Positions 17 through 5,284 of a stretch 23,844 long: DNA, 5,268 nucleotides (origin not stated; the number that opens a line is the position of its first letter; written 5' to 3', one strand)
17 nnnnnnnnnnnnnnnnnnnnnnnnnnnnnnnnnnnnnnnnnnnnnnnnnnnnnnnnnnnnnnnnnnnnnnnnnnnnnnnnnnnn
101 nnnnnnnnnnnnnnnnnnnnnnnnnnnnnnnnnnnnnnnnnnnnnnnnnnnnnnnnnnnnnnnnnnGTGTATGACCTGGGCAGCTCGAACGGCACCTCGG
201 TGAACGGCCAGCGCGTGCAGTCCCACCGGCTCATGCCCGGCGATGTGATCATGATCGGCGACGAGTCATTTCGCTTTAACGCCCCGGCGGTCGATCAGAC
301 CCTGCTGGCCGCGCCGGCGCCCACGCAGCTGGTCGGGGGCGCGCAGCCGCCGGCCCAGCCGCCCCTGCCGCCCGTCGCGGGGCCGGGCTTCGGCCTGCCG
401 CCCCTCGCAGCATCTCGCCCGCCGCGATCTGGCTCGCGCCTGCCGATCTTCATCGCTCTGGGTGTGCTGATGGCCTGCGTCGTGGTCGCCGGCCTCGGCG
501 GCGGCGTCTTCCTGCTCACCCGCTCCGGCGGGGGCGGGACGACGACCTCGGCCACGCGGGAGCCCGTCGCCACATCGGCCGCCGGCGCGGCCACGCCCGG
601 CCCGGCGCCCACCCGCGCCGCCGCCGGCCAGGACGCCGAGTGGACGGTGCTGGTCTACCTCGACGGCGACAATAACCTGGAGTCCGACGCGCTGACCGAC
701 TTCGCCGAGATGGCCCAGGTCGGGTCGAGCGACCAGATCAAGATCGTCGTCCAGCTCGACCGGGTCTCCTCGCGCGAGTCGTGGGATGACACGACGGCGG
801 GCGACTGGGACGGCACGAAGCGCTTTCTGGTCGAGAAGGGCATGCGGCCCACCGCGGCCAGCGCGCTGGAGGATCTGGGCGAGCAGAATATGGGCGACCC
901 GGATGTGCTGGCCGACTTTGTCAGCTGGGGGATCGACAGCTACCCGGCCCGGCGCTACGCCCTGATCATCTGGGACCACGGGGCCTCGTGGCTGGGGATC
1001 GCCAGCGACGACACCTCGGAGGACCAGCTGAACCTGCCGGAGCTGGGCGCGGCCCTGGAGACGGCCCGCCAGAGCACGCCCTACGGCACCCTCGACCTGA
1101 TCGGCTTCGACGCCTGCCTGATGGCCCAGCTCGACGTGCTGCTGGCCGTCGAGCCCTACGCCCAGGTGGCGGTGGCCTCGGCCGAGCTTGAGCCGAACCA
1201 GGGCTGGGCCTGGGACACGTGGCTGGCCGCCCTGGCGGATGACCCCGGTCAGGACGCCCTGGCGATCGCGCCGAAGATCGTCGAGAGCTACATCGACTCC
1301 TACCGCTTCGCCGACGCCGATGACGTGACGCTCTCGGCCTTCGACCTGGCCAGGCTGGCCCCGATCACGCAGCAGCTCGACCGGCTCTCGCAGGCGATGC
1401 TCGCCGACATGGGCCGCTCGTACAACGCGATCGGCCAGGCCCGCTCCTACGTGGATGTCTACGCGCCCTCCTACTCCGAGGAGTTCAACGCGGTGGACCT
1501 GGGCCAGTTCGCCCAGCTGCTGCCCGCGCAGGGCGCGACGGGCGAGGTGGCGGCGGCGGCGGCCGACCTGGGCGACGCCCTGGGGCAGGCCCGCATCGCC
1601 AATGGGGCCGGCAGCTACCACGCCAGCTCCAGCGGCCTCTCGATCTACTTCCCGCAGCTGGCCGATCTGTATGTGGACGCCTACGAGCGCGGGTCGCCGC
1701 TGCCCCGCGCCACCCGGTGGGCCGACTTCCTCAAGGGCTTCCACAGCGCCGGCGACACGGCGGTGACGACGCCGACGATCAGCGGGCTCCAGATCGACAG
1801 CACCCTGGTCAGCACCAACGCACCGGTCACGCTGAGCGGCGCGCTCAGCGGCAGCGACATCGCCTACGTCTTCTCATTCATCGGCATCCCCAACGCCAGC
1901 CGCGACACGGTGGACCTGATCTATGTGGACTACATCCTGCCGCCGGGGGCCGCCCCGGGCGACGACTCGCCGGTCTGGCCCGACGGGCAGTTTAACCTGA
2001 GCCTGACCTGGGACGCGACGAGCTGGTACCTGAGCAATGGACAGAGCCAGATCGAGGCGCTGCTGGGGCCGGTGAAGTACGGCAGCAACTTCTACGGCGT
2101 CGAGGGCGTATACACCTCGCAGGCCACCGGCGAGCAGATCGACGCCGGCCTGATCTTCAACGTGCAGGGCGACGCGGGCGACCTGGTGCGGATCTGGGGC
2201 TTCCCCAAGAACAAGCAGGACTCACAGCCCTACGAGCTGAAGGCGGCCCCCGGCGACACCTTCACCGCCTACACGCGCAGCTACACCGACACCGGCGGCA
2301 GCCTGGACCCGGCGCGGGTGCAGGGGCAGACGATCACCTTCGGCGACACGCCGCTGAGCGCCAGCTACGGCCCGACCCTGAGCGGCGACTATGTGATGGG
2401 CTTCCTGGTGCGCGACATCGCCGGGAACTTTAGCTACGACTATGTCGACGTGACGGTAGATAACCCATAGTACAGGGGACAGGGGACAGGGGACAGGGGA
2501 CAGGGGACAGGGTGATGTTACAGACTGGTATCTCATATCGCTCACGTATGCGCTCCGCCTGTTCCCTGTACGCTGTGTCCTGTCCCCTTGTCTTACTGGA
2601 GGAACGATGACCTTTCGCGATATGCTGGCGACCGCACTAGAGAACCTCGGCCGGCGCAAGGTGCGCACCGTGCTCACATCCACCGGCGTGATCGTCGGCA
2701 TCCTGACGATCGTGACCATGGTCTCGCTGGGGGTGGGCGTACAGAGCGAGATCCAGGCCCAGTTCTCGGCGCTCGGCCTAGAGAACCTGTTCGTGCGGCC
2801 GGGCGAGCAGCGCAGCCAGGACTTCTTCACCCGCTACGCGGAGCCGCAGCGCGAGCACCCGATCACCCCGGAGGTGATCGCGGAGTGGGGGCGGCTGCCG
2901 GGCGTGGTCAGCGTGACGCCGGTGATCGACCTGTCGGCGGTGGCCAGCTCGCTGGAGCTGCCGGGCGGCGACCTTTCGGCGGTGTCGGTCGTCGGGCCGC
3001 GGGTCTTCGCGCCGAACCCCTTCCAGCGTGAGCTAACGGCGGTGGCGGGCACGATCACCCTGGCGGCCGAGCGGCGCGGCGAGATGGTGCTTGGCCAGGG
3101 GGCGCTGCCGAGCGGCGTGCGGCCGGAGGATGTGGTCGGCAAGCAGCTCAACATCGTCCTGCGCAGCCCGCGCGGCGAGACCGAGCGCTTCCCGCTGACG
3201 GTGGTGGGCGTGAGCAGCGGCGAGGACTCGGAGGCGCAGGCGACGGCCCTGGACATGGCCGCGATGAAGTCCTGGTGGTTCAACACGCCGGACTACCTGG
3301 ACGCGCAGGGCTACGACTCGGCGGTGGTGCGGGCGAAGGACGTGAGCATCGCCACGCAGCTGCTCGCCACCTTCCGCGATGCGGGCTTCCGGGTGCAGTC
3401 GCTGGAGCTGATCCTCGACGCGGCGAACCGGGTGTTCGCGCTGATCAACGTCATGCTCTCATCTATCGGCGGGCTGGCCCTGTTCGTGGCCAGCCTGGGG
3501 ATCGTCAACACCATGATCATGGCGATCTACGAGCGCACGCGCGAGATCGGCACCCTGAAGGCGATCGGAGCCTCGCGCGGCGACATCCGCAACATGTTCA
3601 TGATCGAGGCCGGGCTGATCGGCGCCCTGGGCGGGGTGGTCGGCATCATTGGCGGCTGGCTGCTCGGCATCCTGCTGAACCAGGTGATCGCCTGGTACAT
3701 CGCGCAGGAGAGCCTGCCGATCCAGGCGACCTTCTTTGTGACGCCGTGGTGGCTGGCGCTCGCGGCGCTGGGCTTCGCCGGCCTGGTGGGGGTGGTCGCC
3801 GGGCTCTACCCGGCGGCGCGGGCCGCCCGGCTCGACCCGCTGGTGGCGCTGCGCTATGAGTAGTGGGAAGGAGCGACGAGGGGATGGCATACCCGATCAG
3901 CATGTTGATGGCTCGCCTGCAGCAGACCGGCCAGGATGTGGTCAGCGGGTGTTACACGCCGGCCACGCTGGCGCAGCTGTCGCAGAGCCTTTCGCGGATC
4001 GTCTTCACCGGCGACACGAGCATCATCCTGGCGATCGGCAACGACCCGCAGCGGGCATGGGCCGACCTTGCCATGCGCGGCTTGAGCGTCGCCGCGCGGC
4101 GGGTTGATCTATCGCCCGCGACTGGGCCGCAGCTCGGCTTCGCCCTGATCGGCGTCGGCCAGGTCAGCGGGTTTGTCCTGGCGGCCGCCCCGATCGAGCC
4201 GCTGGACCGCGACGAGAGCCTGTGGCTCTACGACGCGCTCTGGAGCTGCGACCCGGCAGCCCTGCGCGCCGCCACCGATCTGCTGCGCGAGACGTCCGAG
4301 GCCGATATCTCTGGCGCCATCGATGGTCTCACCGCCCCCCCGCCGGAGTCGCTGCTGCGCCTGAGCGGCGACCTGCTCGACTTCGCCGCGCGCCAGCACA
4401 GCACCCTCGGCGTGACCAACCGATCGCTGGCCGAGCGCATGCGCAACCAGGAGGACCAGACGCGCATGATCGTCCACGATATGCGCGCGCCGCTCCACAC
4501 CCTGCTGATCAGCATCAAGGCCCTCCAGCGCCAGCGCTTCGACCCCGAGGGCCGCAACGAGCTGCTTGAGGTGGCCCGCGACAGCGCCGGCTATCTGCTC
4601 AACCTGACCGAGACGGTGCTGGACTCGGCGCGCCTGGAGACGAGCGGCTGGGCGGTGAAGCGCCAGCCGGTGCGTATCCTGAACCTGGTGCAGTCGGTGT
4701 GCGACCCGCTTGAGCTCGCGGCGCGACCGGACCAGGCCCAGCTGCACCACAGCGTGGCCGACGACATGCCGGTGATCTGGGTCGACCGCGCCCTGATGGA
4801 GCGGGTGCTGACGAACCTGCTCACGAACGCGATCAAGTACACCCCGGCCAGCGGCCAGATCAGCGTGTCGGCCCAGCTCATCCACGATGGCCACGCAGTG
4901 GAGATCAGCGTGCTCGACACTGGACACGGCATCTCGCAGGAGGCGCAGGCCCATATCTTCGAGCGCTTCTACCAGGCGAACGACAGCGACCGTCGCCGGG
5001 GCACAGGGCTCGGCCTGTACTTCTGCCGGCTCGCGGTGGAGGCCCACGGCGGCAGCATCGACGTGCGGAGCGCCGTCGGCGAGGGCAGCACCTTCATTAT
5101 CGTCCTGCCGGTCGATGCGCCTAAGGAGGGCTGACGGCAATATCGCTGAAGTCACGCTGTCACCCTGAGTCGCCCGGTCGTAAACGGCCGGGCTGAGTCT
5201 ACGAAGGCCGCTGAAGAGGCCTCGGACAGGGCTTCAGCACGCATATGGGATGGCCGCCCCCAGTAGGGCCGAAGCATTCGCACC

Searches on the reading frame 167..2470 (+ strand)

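Call 52: search_protein_families(library=pfam, proteins=[window:167-2470:+])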
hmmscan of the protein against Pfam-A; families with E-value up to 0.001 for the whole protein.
window:167-2470:+ (767 aa): 2 families
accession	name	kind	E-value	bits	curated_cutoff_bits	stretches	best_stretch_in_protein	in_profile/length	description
PF03415.19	Peptidase_C11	-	3.6e-46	158.8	25.8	1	163-522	1-356/359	Clostripain family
PF00498.31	FHA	-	5.8e-07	30.3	20.7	1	2-31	36-67/67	FHA domain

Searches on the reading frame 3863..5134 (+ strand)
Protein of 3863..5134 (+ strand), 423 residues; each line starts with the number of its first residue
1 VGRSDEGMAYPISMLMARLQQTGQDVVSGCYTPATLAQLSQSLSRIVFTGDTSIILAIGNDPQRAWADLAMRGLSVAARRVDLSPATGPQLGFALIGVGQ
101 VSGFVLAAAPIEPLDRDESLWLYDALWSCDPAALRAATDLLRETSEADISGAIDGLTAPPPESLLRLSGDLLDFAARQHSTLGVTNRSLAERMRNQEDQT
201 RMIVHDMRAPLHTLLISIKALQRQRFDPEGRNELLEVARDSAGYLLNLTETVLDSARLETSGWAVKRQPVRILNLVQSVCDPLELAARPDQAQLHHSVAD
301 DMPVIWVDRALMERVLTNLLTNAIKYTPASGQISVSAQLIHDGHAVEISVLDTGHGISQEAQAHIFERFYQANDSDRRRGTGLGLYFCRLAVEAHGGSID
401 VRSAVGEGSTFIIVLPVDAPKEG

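Call 52: search_protein_families(library=pfam, proteins=[window:3863-5134:+])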
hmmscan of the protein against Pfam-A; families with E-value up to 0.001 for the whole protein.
window:3863-5134:+ (423 aa): 2 families
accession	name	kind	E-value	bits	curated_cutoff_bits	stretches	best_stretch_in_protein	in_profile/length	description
PF02518.31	HATPase_c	-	1e-29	103.6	26.4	1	308-418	2-110/111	Histidine kinase-, DNA gyrase B-, and HSP90-like ATPase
PF00512.31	HisKA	-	2.6e-09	37.4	26.9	1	196-260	2-65/66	His Kinase A (phospho-acceptor) domain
